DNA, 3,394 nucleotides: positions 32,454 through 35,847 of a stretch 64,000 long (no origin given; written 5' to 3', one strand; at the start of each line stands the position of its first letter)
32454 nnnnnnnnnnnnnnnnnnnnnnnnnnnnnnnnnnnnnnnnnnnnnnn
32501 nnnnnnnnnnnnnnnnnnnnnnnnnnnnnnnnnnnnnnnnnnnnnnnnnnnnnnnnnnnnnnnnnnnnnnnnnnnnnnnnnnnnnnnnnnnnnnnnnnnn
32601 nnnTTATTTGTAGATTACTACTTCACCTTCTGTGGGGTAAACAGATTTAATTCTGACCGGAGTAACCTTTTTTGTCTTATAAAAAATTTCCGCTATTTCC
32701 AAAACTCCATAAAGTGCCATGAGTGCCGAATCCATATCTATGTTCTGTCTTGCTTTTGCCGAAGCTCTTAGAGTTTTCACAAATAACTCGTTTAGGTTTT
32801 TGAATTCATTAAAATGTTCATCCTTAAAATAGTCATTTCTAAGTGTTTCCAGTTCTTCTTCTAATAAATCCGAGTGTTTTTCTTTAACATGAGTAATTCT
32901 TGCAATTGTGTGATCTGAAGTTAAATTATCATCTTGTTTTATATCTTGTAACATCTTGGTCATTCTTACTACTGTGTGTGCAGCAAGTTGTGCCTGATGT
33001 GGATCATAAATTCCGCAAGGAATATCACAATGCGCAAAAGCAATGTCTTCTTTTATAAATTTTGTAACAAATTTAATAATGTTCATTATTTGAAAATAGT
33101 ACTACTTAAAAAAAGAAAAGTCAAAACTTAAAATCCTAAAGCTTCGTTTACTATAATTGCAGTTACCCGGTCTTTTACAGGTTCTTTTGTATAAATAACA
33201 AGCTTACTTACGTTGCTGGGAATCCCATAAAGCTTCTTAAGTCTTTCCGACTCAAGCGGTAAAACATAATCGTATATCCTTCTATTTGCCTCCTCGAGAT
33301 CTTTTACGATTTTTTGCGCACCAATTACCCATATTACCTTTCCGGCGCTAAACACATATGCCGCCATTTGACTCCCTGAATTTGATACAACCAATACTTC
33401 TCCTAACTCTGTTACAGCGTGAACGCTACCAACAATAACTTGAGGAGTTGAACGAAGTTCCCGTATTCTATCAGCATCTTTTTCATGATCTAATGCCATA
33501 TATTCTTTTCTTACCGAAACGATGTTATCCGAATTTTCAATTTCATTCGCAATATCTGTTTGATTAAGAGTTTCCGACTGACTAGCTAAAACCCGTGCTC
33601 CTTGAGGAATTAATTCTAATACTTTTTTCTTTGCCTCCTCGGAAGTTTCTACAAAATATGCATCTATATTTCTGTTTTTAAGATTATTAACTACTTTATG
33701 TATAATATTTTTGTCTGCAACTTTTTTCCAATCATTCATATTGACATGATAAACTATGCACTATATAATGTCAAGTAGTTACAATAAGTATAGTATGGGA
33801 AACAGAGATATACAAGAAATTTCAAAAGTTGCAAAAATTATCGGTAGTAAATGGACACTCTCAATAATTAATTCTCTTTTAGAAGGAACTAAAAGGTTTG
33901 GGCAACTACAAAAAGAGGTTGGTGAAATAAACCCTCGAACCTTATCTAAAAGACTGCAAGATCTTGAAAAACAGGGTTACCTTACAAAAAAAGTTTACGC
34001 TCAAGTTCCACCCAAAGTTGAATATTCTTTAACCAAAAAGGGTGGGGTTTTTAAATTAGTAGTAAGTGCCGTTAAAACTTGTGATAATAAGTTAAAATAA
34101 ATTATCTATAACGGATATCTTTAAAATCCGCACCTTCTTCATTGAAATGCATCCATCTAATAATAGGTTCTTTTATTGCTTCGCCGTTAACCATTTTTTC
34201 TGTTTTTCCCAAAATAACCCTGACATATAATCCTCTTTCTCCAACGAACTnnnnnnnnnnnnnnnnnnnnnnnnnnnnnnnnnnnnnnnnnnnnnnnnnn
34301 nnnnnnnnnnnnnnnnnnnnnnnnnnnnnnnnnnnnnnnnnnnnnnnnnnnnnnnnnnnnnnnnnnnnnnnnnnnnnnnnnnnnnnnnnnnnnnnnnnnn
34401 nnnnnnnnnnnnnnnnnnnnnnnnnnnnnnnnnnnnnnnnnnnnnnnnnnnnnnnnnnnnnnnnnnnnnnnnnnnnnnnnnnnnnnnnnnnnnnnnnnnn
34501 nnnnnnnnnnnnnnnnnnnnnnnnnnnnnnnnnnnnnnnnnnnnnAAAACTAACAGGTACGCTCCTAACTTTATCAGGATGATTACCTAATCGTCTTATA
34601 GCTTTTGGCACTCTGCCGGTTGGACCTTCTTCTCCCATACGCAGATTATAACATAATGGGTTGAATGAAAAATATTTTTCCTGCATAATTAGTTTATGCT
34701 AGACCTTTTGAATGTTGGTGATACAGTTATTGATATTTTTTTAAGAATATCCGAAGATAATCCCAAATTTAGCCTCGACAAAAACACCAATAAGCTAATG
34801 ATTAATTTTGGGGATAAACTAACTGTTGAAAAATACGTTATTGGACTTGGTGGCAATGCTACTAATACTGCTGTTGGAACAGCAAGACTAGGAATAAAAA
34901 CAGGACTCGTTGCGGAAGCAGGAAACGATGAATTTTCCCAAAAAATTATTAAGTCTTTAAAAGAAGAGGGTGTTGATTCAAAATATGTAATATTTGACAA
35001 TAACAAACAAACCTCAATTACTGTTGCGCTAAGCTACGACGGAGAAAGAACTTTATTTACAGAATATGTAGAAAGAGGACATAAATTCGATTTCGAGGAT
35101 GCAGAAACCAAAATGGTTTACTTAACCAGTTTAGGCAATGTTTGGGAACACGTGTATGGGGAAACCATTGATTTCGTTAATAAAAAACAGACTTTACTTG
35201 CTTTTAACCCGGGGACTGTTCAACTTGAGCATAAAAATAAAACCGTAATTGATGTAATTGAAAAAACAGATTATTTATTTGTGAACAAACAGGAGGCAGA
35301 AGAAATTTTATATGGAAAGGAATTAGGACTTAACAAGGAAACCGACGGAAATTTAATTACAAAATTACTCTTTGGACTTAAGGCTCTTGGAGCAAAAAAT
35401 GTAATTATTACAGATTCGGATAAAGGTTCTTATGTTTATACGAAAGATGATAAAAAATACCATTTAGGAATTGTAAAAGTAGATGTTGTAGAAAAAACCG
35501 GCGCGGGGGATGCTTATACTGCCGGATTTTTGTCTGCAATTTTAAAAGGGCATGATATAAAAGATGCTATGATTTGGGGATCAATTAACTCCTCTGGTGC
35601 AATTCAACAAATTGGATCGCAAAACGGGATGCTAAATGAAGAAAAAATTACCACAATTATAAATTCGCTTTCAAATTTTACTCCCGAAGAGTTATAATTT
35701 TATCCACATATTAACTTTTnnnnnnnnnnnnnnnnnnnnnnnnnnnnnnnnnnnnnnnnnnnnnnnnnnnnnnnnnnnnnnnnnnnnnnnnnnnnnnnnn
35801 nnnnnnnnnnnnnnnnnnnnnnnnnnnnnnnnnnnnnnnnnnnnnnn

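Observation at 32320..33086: Nickel superoxide dismutase and its maturation protease SodX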

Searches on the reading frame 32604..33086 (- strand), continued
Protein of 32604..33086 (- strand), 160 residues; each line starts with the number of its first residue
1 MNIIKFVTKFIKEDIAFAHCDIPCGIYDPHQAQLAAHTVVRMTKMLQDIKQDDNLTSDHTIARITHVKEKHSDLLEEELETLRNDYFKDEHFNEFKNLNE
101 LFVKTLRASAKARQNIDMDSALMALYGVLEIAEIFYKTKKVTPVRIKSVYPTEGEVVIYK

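Call 35: fold_search(model_id=the predicted structure, library=pdb)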
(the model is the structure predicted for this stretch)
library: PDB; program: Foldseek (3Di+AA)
matches with E <= 10: 514; with E <= 0.001: 16
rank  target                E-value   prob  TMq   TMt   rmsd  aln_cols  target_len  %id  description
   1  1t6u_D                3.5e-07  1.00  0.65  0.88   3.5       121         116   33  Nickel Superoxide Dismutase (NiSOD) Native 1.30 A Structure (released 2004-07-13)
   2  1t6u_A                4.3e-07  1.00  0.64  0.87   3.5       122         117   34  Nickel Superoxide Dismutase (NiSOD) Native 1.30 A Structure (released 2004-07-13)
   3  3g50_A                4.5e-07  1.00  0.64  0.87   3.5       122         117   34  Crystal Structure of NiSOD D3A mutant at 1.9 A (released 2009-04-28)
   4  3g4x_A                6.1e-07  1.00  0.64  0.87   3.5       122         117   34  Crystal Structure of NiSOD Y9F mutant (released 2009-04-28)
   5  3g4x_C                6.8e-07  1.00  0.65  0.88   3.5       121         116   32  Crystal Structure of NiSOD Y9F mutant (released 2009-04-28)
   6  3g50_C                7.2e-07  1.00  0.65  0.88   3.5       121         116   32  Crystal Structure of NiSOD D3A mutant at 1.9 A (released 2009-04-28)
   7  1t6u_F                1.0e-06  1.00  0.64  0.88   3.5       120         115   32  Nickel Superoxide Dismutase (NiSOD) Native 1.30 A Structure (released 2004-07-13)
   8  1t6q_B                1.3e-06  1.00  0.65  0.92   1.8       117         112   32  Nickel Superoxide Dismutase (NiSOD) CN-treated Apo Structure (released 2004-07-13)
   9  1q0d_A                1.6e-06  1.00  0.64  0.86   3.6       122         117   34  Crystal structure of Ni-containing superoxide dismutase with Ni-ligation corresponding to the oxidized state (released 2004-05-18)
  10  3g50_B                1.7e-06  1.00  0.64  0.89   2.5       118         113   32  Crystal Structure of NiSOD D3A mutant at 1.9 A (released 2009-04-28)
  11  4ncq_A                2.0e-06  1.00  0.64  0.90   1.9       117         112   32  Crystal structure of NiSOD H1A mutant (released 2014-12-24)
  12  1t6q_A                2.6e-06  1.00  0.63  0.90   1.7       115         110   31  Nickel Superoxide Dismutase (NiSOD) CN-treated Apo Structure (released 2004-07-13)
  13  4ncq_B                3.7e-06  1.00  0.63  0.91   1.6       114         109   31  Crystal structure of NiSOD H1A mutant (released 2014-12-24)
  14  1t6i_B                4.3e-06  1.00  0.64  0.91   1.6       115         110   31  Nickel Superoxide Dismutase (NiSOD) Apo Structure (released 2004-07-13)
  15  1t6i_A                5.3e-06  1.00  0.65  0.92   1.6       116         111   32  Nickel Superoxide Dismutase (NiSOD) Apo Structure (released 2004-07-13)
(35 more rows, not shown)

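Call 44: search_protein_families(library=pfam, proteins=[L007:5386-5940:+, L081:3514-4344:+, L053:2869-5061:+, L056:2075-2863:-, L062:5405-5953:+, L048:2560-3492:+, L076:1650-2363:+, L066:7758-10100:+, L017:8725-10092:-, L042:7248-8864:-], max_evalue=0.001)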
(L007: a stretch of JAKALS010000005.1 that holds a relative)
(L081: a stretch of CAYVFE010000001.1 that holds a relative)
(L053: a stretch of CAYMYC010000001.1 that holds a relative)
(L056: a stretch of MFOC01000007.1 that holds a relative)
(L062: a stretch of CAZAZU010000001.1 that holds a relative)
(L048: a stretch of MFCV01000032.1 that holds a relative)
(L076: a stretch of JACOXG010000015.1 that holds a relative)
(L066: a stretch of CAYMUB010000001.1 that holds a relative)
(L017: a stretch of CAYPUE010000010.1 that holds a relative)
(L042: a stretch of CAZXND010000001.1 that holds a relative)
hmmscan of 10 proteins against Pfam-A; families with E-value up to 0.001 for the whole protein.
L007:5386-5940:+ (184 aa): 2 families
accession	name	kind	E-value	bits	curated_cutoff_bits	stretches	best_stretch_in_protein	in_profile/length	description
PF03358.20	FMN_red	-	1.5e-38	132.2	24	1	8-150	2-150/152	NADPH-dependent FMN reductase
PF02525.22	Flavodoxin_2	-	2.6e-06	27.7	27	1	58-139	65-169/198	Flavodoxin-like fold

L081:3514-4344:+ (276 aa): 3 families
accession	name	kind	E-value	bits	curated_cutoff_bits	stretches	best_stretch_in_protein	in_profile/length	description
PF03477.21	ATP-cone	-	1.1e-07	32.7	25.8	1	4-64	1-68/88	ATP cone domain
PF04471.18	Mrr_cat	-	2.7e-07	31.2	21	1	87-186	6-98/115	Restriction endonuclease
PF22357.2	AF1548-like_C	-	1.6e-06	28.6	23.9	1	213-268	1-55/56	AF1548-like, C-terminal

L053:2869-5061:+ (730 aa): 8 families
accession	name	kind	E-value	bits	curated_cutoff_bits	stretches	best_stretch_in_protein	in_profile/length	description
PF24681.1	Kelch_KLHDC2_KLHL20_DRC7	-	3.9e-17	62.7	50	2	155-338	4-186/221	KLHDC2/KLHL20/DRC7 Kelch-repeats domain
PF24996.1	NANM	-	6.7e-11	42.1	45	0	209-339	14-139/350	N-acetylneuraminate epimerase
PF13529.12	Peptidase_C39_2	-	1.5e-10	42.2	24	1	344-495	1-143/143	Peptidase_C39 like family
PF01344.31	Kelch_1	-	8.4e-08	32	20.1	0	44-68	4-27/46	Kelch motif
PF24981.1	Beta-prop_ATRN-LZTR1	-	3.1e-06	27.1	50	0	162-273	1-115/289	Attractin/LZTR1 beta-propeller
PF13964.12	Kelch_6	-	8e-06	26.1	25.3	0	44-67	4-27/50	Kelch motif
PF07646.21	Kelch_2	-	9.7e-06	25.8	21.3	0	43-63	3-21/48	Kelch motif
PF25210.1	Kelch_FKB95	-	1.5e-05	25.2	70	0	37-132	28-118/268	FKB95, Kelch-repeats domain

L056:2075-2863:- (262 aa): 10 families
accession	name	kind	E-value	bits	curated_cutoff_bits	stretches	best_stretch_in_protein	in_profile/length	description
PF13847.12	Methyltransf_31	-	1e-14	54.9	27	1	83-196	2-115/145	Methyltransferase domain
PF13649.12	Methyltransf_25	-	2.7e-14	54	27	1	88-181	1-97/97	Methyltransferase domain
PF13489.12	Methyltransf_23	-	1.5e-12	48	27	1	78-192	13-123/164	Methyltransferase domain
PF08241.18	Methyltransf_11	-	1.6e-12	48.3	21.2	1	89-185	1-95/95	Methyltransferase domain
PF08242.18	Methyltransf_12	-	1.2e-11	45.6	30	1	89-183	1-98/98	Methyltransferase domain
PF02353.26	CMAS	-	4.2e-08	33.3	27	1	67-219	44-196/273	Mycolic acid cyclopropane synthetase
PF05219.18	DREV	-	1.4e-06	28.1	26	1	83-190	93-191/265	DREV methyltransferase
PF13679.12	Methyltransf_32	-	0.00012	22.5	27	1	77-127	16-72/143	Methyltransferase domain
PF07021.18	MetW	-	0.00054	20.1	21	0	75-167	5-95/193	Methionine biosynthesis protein MetW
PF05175.20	MTS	-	0.00078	19.6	23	0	77-130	23-77/170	Methyltransferase small domain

L062:5405-5953:+ (182 aa): 0 families

L048:2560-3492:+ (310 aa): 10 families
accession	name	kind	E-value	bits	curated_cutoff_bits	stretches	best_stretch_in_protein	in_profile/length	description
PF07992.20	Pyr_redox_2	-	4.4e-52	177.7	26.1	1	4-290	2-291/291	Pyridine nucleotide-disulphide oxidoreductase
PF13738.12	Pyr_redox_3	-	9.3e-24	84.6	30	1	78-273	101-305/305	Pyridine nucleotide-disulphide oxidoreductase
PF00070.33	Pyr_redox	-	2.5e-16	60.4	22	1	144-216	1-80/82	Pyridine nucleotide-disulphide oxidoreductase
PF01266.30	DAO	-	1.1e-08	35.4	27.9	0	57-116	147-209/353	FAD dependent oxidoreductase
PF03486.20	HI0933_like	-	5.6e-08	33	50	0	4-39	2-37/244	HI0933-like protein Rossmann domain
PF00890.30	FAD_binding_2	-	1.1e-06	28.6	20.4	0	5-40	2-38/414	FAD binding domain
PF13241.12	NAD_binding_7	-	2.1e-05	25.5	22.1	1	140-190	5-54/104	Putative NAD(P)-binding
PF13450.12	NAD_binding_8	-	0.00011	22.8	21.9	0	7-40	1-35/68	NAD(P)-binding Rossmann-like domain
PF01946.23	Thi4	-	0.0003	20.5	26.2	0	3-32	18-48/235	Thi4 family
PF21799.2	MurD-like_N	-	0.00093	19.9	27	0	143-211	1-63/88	Mur ligase MurD-like, N-terminal domain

L076:1650-2363:+ (237 aa): 1 family
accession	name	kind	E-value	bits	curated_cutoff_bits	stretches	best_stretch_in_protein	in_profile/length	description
PF03116.20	NQR2_RnfD_RnfE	-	0.0001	22.2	27.7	0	9-124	17-133/296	NQR2, RnfD, RnfE family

L066:7758-10100:+ (780 aa): 4 families
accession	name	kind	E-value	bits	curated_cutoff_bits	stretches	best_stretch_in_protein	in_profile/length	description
PF01935.23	DUF87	-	3.7e-06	27.6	23.2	1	365-478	11-98/220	Helicase HerA, central domain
PF12696.13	TraG-D_C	-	5.2e-05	23.6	22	1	631-710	3-84/126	TraM recognition site of TraD and TraG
PF10412.15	TrwB_AAD_bind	-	0.0004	19.8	20.5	0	373-421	12-60/387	Type IV secretion-system coupling protein DNA-binding domain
PF01580.24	FtsK_SpoIIIE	-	0.00044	20.2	24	0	363-398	26-61/221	FtsK/SpoIIIE family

L017:8725-10092:- (455 aa): 1 family
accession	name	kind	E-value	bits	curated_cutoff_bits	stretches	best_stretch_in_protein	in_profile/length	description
PF13231.12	PMT_2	-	5.4e-05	23.9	26.1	1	55-199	4-152/160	Dolichyl-phosphate-mannose-protein mannosyltransferase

L042:7248-8864:- (538 aa): 6 families
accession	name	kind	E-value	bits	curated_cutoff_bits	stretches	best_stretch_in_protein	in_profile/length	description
PF07719.23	TPR_2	-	1.5e-10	40.8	27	1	459-490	1-32/34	Tetratricopeptide repeat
PF00515.34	TPR_1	-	1.9e-10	40.5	27.8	1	459-490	1-32/34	Tetratricopeptide repeat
PF13181.12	TPR_8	-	2.3e-08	34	25.7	1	460-490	2-32/34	Tetratricopeptide repeat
PF13424.12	TPR_12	-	5.5e-07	30.1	30.1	1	424-489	2-75/77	Tetratricopeptide repeat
PF13414.12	TPR_11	-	2e-06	27.8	26.8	1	434-472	3-41/42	TPR repeat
PF13374.12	TPR_10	-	6e-05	23.4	27.5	0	425-451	2-28/42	Tetratricopeptide repeat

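Call 45: search_protein_families(library=pfam, proteins=[L009:91-546:-, L010:3961-4302:+, L058:1890-2999:-, L061:3757-5325:+, L066:3490-4140:+, L048:2318-2560:+], max_evalue=0.001)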
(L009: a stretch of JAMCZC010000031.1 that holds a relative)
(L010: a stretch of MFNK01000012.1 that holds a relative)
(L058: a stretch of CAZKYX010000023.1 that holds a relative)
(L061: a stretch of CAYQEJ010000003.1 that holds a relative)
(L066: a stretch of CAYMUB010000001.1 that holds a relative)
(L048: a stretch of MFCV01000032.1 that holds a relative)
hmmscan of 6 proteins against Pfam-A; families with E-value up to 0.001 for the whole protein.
L009:91-546:- (151 aa): 1 family
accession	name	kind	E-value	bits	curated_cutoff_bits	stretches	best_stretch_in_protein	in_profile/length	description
PF06210.16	DUF1003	-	6.3e-25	87.8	27.4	1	40-139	1-99/103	Protein of unknown function (DUF1003)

L010:3961-4302:+ (113 aa): 1 family
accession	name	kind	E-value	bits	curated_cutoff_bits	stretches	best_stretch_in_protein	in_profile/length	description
PF04020.18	Phage_holin_4_2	-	1e-31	110.1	28.8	1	3-106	2-105/105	Mycobacterial 4 TMS phage holin, superfamily IV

L058:1890-2999:- (369 aa): 2 families
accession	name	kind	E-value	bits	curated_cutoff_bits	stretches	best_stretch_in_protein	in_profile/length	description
PF01180.27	DHO_dh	-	8.7e-19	68.2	27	1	120-354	63-286/291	Dihydroorotate dehydrogenase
PF01207.24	Dus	-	0.00013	21.6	20.4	0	173-357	67-236/311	Dihydrouridine synthase (Dus)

L061:3757-5325:+ (522 aa): 1 family
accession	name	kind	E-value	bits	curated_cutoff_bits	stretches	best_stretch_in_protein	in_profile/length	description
PF00773.25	RNB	-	1.7e-38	133.1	29.3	1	65-275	10-231/326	RNB domain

L066:3490-4140:+ (216 aa): 1 family
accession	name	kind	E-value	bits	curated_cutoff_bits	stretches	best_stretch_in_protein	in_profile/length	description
PF01569.27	PAP2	-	1.7e-14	54.1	27.2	1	89-208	8-123/130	PAP2 superfamily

L048:2318-2560:+ (80 aa): 0 families

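Call 51: list_cluster_members(proteins=[window:32604-33086:-, window:32320-32604:-, window:31805-32320:-])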
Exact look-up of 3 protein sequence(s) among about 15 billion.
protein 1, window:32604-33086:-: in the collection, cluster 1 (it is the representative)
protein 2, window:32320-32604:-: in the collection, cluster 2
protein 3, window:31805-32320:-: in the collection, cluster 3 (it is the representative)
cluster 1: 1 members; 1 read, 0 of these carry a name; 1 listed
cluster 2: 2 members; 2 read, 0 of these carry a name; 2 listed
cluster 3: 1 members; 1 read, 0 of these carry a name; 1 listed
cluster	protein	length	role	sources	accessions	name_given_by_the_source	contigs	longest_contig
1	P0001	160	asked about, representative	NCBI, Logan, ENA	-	-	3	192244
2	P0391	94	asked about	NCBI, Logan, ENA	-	-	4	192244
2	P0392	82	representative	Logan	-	-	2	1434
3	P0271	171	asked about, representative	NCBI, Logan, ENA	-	-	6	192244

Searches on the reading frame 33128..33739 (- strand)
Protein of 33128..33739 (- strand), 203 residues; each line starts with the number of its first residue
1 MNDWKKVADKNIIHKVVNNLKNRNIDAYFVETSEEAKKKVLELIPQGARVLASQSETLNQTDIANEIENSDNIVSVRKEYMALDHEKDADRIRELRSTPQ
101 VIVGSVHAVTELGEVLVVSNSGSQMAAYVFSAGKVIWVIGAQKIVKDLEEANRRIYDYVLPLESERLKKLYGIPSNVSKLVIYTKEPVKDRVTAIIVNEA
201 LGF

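Call 3: search_protein_families(library=pfam, proteins=[window:33128-33739:-], max_evalue=0.01)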
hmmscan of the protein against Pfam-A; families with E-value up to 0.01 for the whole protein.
window:33128-33739:- (203 aa): 1 family
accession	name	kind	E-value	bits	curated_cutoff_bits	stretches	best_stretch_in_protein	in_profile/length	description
PF02589.21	LUD_dom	-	3.5e-23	82.7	22.6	1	14-170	2-154/189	LUD domain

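Call 4: search_protein_families(library=ncbifam, proteins=[window:33128-33739:-], max_evalue=0.01)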
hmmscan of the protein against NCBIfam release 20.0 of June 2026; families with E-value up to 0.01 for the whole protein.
window:33128-33739:- (203 aa): 1 family
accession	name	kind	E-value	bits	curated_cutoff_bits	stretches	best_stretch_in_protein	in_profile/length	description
TIGR00273.1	TIGR00273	equivalog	0.0089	14.9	444.8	0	12-63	52-105/432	LutB/LldF family L-lactate oxidation iron-sulfur protein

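Call 54: search_protein_families(library=ncbifam, proteins=[window:33128-33739:-], max_evalue=0.01)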
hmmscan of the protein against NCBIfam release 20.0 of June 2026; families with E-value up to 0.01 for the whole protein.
window:33128-33739:- (203 aa): 1 family
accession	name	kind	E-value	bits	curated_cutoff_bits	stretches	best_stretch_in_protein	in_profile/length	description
TIGR00273.1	TIGR00273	equivalog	0.0089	14.9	444.8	0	12-63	52-105/432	LutB/LldF family L-lactate oxidation iron-sulfur protein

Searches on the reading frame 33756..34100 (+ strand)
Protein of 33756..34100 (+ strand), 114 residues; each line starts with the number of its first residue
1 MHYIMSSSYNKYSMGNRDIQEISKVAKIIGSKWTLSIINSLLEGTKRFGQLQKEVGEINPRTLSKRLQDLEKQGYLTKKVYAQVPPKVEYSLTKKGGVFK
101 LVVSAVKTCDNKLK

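Call 3: search_protein_families(library=pfam, proteins=[window:33756-34100:+], max_evalue=0.01)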
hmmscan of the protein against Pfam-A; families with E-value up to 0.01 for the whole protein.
window:33756-34100:+ (114 aa): 4 families
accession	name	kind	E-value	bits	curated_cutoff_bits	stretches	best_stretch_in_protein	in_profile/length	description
PF01638.23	HxlR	-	8.1e-23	80.5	20.8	1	28-106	1-79/91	HxlR-like helix-turn-helix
PF03551.20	PadR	-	0.00084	19.7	27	1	48-96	19-69/75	Transcriptional regulator PadR-like family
PF13601.12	HTH_34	-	0.00093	19.8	27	1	48-105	17-75/80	Winged helix DNA-binding domain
PF01022.26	HTH_5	-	0.0038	17.5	22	1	36-78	6-47/47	Bacterial regulatory protein, arsR family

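Call 4: search_protein_families(library=ncbifam, proteins=[window:33756-34100:+], max_evalue=0.01)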
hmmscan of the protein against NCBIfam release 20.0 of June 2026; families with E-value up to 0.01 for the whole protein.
window:33756-34100:+ (114 aa): 3 families
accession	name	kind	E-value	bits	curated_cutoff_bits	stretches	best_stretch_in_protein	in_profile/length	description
NF047364.1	redox_TF_RrpB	exception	8.5e-21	74.2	175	1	24-110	9-100/105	MarR family transcription factor RrpB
NF047367.1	redox_TF_RrpA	exception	4.6e-14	52.5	185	1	27-108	13-95/101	MarR family transcription factor RrpA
TIGR01884.1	cas_HTH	subfamily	0.0021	17.5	60.2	1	27-80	137-190/202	CRISPR-associated CARF protein Csa3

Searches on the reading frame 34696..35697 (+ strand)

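Call 3: search_protein_families(library=pfam, proteins=[window:34696-35697:+], max_evalue=0.01)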
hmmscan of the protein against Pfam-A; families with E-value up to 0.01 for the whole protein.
window:34696-35697:+ (333 aa): 2 families
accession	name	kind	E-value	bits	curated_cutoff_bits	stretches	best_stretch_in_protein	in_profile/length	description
PF00294.29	PfkB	-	6.8e-45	154.1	25.8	1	30-311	17-298/302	pfkB family carbohydrate kinase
PF08543.17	Phos_pyr_kin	-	0.002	18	27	1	186-304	115-233/246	Phosphomethylpyrimidine kinase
